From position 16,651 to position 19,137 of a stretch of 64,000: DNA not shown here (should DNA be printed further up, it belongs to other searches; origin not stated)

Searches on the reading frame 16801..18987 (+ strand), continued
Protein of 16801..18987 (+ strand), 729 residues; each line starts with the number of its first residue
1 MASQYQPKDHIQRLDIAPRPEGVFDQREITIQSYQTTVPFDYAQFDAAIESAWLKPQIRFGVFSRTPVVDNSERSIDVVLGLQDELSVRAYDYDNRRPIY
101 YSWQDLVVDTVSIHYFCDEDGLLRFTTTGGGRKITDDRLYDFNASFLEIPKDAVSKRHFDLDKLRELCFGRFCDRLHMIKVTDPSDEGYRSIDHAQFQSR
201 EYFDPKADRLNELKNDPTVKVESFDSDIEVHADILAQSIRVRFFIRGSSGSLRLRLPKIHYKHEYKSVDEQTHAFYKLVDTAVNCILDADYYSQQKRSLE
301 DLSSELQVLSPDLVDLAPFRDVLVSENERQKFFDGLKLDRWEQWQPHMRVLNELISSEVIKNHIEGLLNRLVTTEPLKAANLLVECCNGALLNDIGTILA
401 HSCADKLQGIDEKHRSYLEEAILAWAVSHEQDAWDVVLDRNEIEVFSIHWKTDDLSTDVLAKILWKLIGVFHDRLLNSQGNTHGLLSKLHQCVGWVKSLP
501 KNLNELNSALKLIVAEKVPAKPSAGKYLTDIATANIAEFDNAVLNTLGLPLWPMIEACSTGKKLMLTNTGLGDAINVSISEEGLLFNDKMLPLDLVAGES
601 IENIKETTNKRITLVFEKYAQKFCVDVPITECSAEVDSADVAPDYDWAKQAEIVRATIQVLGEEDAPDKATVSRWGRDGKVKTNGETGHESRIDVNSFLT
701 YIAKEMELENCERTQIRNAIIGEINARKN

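Call 25: find_encoding_contigs(protein=P0015, flank=6000, max_places=2)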
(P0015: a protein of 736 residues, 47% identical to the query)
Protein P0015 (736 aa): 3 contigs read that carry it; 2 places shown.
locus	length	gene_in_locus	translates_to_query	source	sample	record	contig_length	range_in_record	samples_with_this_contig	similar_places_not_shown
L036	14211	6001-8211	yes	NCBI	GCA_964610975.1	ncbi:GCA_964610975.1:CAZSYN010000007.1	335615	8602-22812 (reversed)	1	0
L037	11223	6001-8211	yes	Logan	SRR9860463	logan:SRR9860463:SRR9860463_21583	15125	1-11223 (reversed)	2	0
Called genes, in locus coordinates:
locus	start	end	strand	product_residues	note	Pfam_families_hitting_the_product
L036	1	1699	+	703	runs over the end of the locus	PF00150:Cellulase (faint)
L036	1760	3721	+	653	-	PF03636:Glyco_hydro_65N, PF03632:Glyco_hydro_65m, PF22124:Glyco_hydro_95_cat (weak)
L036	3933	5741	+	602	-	-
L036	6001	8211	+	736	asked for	-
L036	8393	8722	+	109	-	-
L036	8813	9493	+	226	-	PF04542:Sigma70_r2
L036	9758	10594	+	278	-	PF13191:AAA_16 (faint), PF13479:AAA_24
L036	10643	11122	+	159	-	PF05037:DUF669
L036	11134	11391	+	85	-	-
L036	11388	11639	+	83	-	-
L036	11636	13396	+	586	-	PF00270:DEAD, PF04851:ResIII, PF00271:Helicase_C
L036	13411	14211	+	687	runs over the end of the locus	PF09250:Prim-Pol, PF13481:AAA_25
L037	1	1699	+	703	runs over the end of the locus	PF00150:Cellulase (faint)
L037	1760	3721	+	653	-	PF03636:Glyco_hydro_65N, PF03632:Glyco_hydro_65m, PF22124:Glyco_hydro_95_cat (weak)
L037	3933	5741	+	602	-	-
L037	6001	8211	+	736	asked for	-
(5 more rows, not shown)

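Call 28: predict_structure(alignment_id=A1)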
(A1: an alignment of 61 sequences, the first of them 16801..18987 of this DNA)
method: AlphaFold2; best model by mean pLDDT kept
length: 729 residues; sequences in the alignment: 61
mean_pLDDT: 86.6   pTM: 0.70
mean pLDDT of the five models: 86.6, 86.3, 84.7, 84.1, 84.0
residues with pLDDT >= 90: 397; 70-90: 264; 50-70: 53; < 50: 15
segments of 3 or more residues with pLDDT < 50: 1-3, 634-644
pLDDT, mean of each block of 10 residues (from residue 1): 59 67 69 92 91 89 80 84 81 82 81 92 91 86 94 91 94 94 76 75 87 89 96 94 93 93 82 89 93 81 71 86 92 91 90 92 96 96 92 95 95 93 95 94 94 93 96 95 96 96 90 91 81 87 93 92 88 90 58 87 75 92 92 49 66 90 89 89 84 88 84 78 76
secondary structure, 60 per line:
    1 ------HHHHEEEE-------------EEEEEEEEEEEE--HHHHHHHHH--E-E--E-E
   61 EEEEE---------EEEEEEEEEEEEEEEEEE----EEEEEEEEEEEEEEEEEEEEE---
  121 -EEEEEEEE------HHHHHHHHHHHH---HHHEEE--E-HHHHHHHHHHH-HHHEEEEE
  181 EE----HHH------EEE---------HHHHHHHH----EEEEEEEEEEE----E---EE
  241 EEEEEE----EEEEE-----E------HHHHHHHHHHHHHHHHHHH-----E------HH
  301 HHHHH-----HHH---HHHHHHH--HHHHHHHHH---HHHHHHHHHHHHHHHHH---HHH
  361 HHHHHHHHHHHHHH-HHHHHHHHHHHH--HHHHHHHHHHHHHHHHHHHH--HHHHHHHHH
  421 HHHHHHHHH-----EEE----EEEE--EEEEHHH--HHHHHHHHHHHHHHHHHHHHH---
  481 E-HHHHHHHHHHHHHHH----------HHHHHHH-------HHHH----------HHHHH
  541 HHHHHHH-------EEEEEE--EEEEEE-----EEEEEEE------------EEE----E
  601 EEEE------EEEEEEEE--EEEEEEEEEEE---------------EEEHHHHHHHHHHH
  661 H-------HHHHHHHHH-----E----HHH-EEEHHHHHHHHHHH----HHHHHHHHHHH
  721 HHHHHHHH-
elements in order (helices of 4 or more, strands of 3 or more residues): H7-10 E11-14 E28-39 H42-50 E60-65 E75-92 E97-117 E122-129 H136-147 E154-156 H161-171 E176-182 E196-198 H208-215 E220-230 E239-246 E251-255 H268-286 H299-305 H317-323 H326-334 H338-354 H358-374 H376-387 H390-409 H412-429 E435-437 E442-445 E448-451 H457-477 H483-497 H508-514 H522-525 H536-547 E555-560 E563-568 E574-580 E593-595 E600-604 E611-618 E621-631 E647-649 H650-661 H669-677 E692-694 H695-705 H710-728

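Call 32: fold_search(model_id=the predicted structure, library=pdb)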
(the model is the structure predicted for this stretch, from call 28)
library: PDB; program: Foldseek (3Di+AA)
matches with E <= 10: 849; with E <= 0.001: 0
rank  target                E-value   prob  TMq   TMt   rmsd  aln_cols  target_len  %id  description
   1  8p0i_A                1.9e-02  0.10  0.08  0.07  29.2       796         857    9  Crystal structure of the open conformation of insulin-regulated aminopeptidase in complex with a small-MW inhibitor (released 2024-09-04)
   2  6ydx_A                3.2e-02  0.10  0.08  0.07  29.1       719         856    9  Insulin-regulated aminopeptidase complexed with a macrocyclic peptidic inhibitor (released 2020-07-22)
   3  2ra1                  4.0e-02  0.35  0.11  0.16  18.0       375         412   12  Crystal structure of the N-terminal part of the bacterial S-layer protein SbsC (released 2008-08-19)
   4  1rpq_A                4.9e-02  0.99  0.09  0.31   5.2        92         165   14  High Affinity IgE Receptor (alpha chain) Complexed with Tight-Binding E131 'zeta' Peptide from Phage Display (released 2004-07-20)
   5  3uto_B                5.4e-02  0.12  0.11  0.14  29.3       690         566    9  Twitchin kinase region from C.elegans (Fn31-NL-kin-CRD-Ig26) (released 2012-08-08)
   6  7ohi_A                5.4e-02  0.11  0.06  0.12  20.4       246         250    9  FCHO1-peptide-AP2 alpha ear complex (released 2022-06-01)
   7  5jql_K                5.7e-02  0.47  0.08  0.26  21.8       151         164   14  Crystal Structure of Phosphatidic acid Transporter Ups1/Mdm35 Void of Bound Phospholipid from Saccharomyces Cerevisiae (released 2017-07-12)
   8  5ab0_C                5.9e-02  0.09  0.10  0.08  27.5       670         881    8  Crystal structure of aminopeptidase ERAP2 with ligand (released 2015-09-30)
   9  5jqm_B                6.2e-02  0.30  0.07  0.17  15.6       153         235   11  Crystal Structure of Phosphatidic acid Transporter Ups1/Mdm35 Void of Bound Phospholipid from Saccharomyces Cerevisiae (released 2017-07-12)
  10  4uj6                  6.5e-02  0.23  0.11  0.11  15.7       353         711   13  Structure of surface layer protein SbsC, domains 1-6 (released 2016-04-27)
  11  7pks_d                7.6e-02  0.16  0.11  0.10  28.0       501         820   11  Structural basis of Integrator-mediated transcription regulation (released 2021-12-08)
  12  8k7r_A                8.8e-02  0.92  0.08  0.27   8.2        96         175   16  Human Fc epsilon RI in complex with hIgE Fc (TMD disordered) (released 2024-12-04)
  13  8k3s_A                8.8e-02  0.11  0.07  0.10  23.9       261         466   11  Structure of PKD2-F604P complex (released 2024-04-03)
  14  5sxf_A                9.2e-02  0.21  0.15  0.12  24.6       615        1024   11  Crystal Structure of PI3Kalpha in complex with fragment 9 (released 2017-02-15)
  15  2yd0_A                9.2e-02  0.08  0.08  0.07  28.3       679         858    8  Crystal structure of the soluble domain of human endoplasmic reticulum aminopeptidase 1 ERAP1 (released 2011-04-13)
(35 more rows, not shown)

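Call 33: find_encoding_contigs(protein=P0048, flank=7000, max_places=1)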
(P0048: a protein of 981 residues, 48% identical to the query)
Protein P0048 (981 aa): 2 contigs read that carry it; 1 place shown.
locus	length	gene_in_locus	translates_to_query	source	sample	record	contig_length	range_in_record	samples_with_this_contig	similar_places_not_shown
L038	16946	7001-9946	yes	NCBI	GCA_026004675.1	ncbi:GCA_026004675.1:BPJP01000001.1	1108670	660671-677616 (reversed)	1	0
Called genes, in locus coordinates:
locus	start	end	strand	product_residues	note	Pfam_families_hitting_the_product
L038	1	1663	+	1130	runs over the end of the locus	PF06634:DUF1156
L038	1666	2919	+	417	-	PF13175:AAA_15, PF13304:AAA_21, PF13175:AAA_15 (weak)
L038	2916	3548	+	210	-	-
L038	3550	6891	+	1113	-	PF04465:DUF499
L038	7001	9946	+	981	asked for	PF00158:Sigma54_activat, PF14532:Sigma54_activ_2, PF07728:AAA_5 (weak), PF25601:AAA_lid_14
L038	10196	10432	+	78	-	-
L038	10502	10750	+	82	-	PF12728:HTH_17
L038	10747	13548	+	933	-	-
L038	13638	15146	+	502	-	PF00589:Phage_integrase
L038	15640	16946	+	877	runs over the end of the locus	PF06739:SBBP (faint)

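Call 34: find_encoding_contigs(protein=P0039, flank=7000, max_places=1)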
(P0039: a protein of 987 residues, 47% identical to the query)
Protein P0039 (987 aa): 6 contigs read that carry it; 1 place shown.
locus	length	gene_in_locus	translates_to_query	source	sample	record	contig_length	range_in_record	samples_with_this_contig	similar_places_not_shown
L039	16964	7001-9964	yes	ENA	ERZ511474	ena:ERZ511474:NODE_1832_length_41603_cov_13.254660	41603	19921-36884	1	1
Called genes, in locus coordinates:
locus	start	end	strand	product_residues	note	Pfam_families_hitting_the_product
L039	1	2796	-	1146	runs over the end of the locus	PF00176:SNF2-rel_dom, PF00270:DEAD (weak), PF04851:ResIII, PF00271:Helicase_C, PF13020:NOV_C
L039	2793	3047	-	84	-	PF12728:HTH_17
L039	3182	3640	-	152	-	-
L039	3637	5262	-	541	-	PF00239:Resolvase, PF07508:Recombinase, PF13408:Zn_ribbon_recom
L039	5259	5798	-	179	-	PF11149:DUF2924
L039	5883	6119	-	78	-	-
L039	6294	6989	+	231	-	PF01726:LexA_DNA_bind, PF12802:MarR_2 (weak), PF00717:Peptidase_S24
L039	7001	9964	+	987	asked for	PF00158:Sigma54_activat, PF14532:Sigma54_activ_2 (weak), PF07728:AAA_5 (weak), PF25601:AAA_lid_14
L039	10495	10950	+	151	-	-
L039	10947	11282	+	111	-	-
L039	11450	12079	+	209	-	PF04542:Sigma70_r2 (weak)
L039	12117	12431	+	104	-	-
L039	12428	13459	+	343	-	PF12705:PDDEXK_1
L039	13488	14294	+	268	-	PF13479:AAA_24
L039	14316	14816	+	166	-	PF05037:DUF669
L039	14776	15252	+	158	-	PF02732:ERCC4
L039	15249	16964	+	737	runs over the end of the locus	PF23139:OB_YrrC, PF01443:Viral_helicase1 (faint), PF14490:HHH_RecD2, PF13086:AAA_11 (faint), PF13245:AAA_19, PF13604:AAA_30, PF18335:SH3_13, PF13538:UvrD_C_2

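Call 35: find_encoding_contigs(protein=P0119, flank=7000, max_places=1)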
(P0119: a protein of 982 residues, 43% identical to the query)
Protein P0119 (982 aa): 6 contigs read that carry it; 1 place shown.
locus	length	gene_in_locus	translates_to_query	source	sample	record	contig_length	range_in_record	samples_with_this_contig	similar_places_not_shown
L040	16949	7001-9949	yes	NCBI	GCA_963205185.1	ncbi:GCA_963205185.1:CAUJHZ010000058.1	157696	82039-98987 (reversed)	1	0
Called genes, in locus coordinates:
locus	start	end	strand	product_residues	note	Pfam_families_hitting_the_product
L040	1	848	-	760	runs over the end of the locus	PF13166:AAA_13, PF13304:AAA_21 (faint)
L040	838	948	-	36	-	-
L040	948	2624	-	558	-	-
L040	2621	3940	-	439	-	PF01420:Methylase_S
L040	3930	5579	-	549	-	PF12161:HsdM_N, PF02384:N6_Mtase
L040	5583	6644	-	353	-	PF28530:DUF8426, PF04471:Mrr_cat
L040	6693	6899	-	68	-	PF12728:HTH_17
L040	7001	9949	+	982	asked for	PF07728:AAA_5 (faint), PF00158:Sigma54_activat, PF14532:Sigma54_activ_2, PF25601:AAA_lid_14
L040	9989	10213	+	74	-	-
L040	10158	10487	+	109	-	-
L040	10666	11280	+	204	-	-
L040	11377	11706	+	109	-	-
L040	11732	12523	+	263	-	PF13479:AAA_24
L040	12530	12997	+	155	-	PF05037:DUF669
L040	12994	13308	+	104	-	-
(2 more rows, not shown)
